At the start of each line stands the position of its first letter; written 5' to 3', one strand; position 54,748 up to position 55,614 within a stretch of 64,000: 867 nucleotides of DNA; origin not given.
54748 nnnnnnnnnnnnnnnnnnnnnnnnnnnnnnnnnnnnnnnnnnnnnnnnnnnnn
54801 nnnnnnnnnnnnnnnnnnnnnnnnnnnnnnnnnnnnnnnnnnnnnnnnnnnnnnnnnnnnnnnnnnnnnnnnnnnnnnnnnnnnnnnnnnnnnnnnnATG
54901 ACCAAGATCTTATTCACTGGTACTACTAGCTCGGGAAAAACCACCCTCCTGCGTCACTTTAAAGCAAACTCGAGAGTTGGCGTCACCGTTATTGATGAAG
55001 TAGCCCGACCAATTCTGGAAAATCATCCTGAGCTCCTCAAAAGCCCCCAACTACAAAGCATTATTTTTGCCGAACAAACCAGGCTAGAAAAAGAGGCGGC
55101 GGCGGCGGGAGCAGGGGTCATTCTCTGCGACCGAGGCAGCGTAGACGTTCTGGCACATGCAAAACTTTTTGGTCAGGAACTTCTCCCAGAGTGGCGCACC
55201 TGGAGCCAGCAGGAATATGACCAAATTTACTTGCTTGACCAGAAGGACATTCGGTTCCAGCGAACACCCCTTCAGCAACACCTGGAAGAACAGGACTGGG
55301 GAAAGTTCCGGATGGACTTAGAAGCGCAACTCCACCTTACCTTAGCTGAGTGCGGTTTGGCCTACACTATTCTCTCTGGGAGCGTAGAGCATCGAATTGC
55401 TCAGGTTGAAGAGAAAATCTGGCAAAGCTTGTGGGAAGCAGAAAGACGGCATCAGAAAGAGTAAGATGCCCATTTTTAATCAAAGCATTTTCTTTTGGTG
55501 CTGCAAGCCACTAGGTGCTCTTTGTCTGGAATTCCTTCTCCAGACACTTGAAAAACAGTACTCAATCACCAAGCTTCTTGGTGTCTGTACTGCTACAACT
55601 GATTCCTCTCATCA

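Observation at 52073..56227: Operon for an N-formylated (or otherwise N-acylated) amino sugar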

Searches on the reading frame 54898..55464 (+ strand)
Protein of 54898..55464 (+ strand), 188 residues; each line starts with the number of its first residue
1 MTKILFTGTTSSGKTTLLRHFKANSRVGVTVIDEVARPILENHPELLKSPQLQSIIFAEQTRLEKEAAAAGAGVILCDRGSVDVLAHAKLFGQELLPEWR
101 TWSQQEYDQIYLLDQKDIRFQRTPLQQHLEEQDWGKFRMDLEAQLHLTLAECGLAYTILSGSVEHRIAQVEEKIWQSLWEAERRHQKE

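Call 5: search_protein_families(library=pfam, proteins=[window:54898-55464:+], max_evalue=0.01)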
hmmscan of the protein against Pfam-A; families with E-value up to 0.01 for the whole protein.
window:54898-55464:+ (188 aa): 2 families
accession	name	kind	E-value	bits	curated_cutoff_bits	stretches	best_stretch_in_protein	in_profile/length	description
PF13521.12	AAA_28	-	5.5e-22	79.2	27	1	3-166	1-164/164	AAA domain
PF13238.12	AAA_18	-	0.0044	17.9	29.4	1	4-63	1-51/128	AAA domain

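Call 6: search_protein_families(library=ncbifam, proteins=[window:54898-55464:+], max_evalue=0.01)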
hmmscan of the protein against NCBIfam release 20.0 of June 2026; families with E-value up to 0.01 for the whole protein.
window:54898-55464:+ (188 aa): 2 families
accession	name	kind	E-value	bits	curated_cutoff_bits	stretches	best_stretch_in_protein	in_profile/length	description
TIGR01526.1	nadR_NMN_Atrans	equivalog_domain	0.00016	21.1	341.15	1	7-158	168-315/325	nicotinamide-nucleotide adenylyltransferase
TIGR00152.1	TIGR00152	equivalog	0.0095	15.8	65.55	0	6-48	4-46/188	dephospho-CoA kinase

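Call 11: search_solved_structures(query=window:54898-55464:+, max_evalue=0.1)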
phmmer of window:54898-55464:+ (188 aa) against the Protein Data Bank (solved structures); distinct sequences matched with E-value up to 0.1: 0.

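Call 48: find_homologous_proteins(query=window:54898-55464:+, max_evalue=0.001)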
Query window:54898-55464:+ (188 aa): 6 proteins with E <= 0.001 among 365 candidates.
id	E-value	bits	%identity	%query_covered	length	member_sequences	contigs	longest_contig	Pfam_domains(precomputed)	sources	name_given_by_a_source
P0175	5.9e-120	415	100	100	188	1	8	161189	PF13521.13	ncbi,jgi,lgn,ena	-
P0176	2.9e-50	188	51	100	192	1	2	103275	PF13521.13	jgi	jgi:predicted ATPase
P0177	8.1e-48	180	48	99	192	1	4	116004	PF00350.30,PF13521.13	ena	-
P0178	1.2e-47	180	48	99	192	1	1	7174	PF13521.13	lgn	-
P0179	8.7e-47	177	47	100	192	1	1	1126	PF13521.13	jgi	jgi:nicotinamide riboside kinase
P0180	7.9e-27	112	39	99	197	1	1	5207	PF13521.13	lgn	-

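Call 59: predict_structure(alignment_id=A2)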
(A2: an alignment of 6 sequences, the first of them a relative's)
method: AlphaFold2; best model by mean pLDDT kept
length: 188 residues; sequences in the alignment: 6
mean_pLDDT: 88.5   pTM: 0.85
mean pLDDT of the five models: 88.5, 88.0, 86.6, 85.4, 85.3
residues with pLDDT >= 90: 101; 70-90: 83; 50-70: 4; < 50: 0
segments of 3 or more residues with pLDDT < 50: none
pLDDT, mean of each block of 10 residues (from residue 1): 90 83 83 92 90 95 94 92 94 92 91 83 80 85 94 92 88 86 74
secondary structure, 60 per line:
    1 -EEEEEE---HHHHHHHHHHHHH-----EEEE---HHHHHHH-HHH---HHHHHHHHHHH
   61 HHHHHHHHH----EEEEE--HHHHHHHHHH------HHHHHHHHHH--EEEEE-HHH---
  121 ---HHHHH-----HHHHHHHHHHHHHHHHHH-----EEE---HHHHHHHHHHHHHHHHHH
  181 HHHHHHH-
elements in order: E2-7 H11-23 E29-32 H36-42 H50-69 E74-78 H81-90 H97-106 E109-113 H124-128 H134-151 E157-159 H163-187

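Call 62: fold_search(model_id=the predicted structure, library=pdb)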
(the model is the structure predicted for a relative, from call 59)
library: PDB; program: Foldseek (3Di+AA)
matches with E <= 10: 1189; with E <= 0.001: 110
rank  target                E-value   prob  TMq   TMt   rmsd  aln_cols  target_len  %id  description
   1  8x7f_A                9.7e-06  1.00  0.69  0.40   3.7       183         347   16  CryoEM structure of the trifunctional NAD biosynthesis/regulator protein NadR in complex with NAD (released 2024-12-04)
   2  6gye_A                1.3e-05  1.00  0.63  0.35   4.6       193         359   22  Crystal structure of NadR protein in complex with NR (released 2019-07-10)
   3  1lw7                  2.0e-05  1.00  0.70  0.41   3.2       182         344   16  NADR PROTEIN FROM HAEMOPHILUS INFLUENZAE (released 2002-08-07)
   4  1e9c                  3.2e-05  1.00  0.63  0.57   5.7       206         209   14  Mutant human thymidylate kinase complexed with TMP and APPNP (released 2001-10-11)
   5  2jat_B                3.6e-05  1.00  0.59  0.58   6.0       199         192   14  Structure of deoxyadenosine kinase from M.mycoides with products dcmp and a flexible dcdp bound (released 2007-01-03)
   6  3uwk_B                3.6e-05  1.00  0.59  0.57   5.2       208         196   17  Structure Guided Development of Novel Thymidine Mimetics targeting Pseudomonas aeruginosa Thymidylate Kinase: from Hit (released 2012-02-01)
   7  1e98                  4.1e-05  1.00  0.58  0.53   5.7       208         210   14  Wild type human thymidylate kinase complexed with AZTMP and ADP (released 2001-10-05)
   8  1e9f                  4.9e-05  1.00  0.60  0.56   5.7       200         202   16  Mutant human thymidylate kinase complexed with TMP and ADP (released 2001-10-11)
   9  4gmd_D                4.9e-05  1.00  0.56  0.55   5.8       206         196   18  The crystal structure of thymidylate kinase from Pseudomonas aeruginosa PAO1 in complex with AZT Monophosphate (released 2012-08-29)
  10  1nn5                  6.2e-05  1.00  0.59  0.55   5.9       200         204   14  Crystal structure of human thymidylate kinase with d4TMP + AppNHp (released 2003-03-18)
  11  2jas_C                6.2e-05  1.00  0.58  0.56   5.2       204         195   14  Structure of deoxyadenosine kinase from M.mycoides with bound dATP (released 2007-01-03)
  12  5h70_B                7.0e-05  1.00  0.59  0.55   5.4       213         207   10  Crystal structure of ADP bound dTMP kinase (st1543) from Sulfolobus Tokodaii Strain7 (released 2016-12-07)
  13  2xx3                  7.4e-05  1.00  0.64  0.61   5.1       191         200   15  HUMAN THYMIDYLATE KINASE COMPLEXED WITH thymidine butenyl phosphonate monophosphate and ADP (released 2011-12-07)
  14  5xak_A                7.4e-05  1.00  0.61  0.63   5.1       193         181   16  Crystal structure (form II) of thymidylate kinase from Thermus thermophilus HB8 (released 2018-03-14)
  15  3uwo_B                7.4e-05  1.00  0.61  0.60   5.0       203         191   18  Structure Guided Development of Novel Thymidine Mimetics targeting Pseudomonas aeruginosa Thymidylate Kinase: from Hit (released 2012-02-01)
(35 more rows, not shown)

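Call 67: search_protein_families(library=padloc, proteins=[window:54898-55464:+], max_evalue=0.01)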
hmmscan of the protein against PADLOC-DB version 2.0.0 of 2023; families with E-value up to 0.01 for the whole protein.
window:54898-55464:+ (188 aa): 1 family
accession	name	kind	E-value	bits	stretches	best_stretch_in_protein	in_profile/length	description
PDLC04140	mad8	-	0.0058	14.2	1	2-25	28-51/314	mads_8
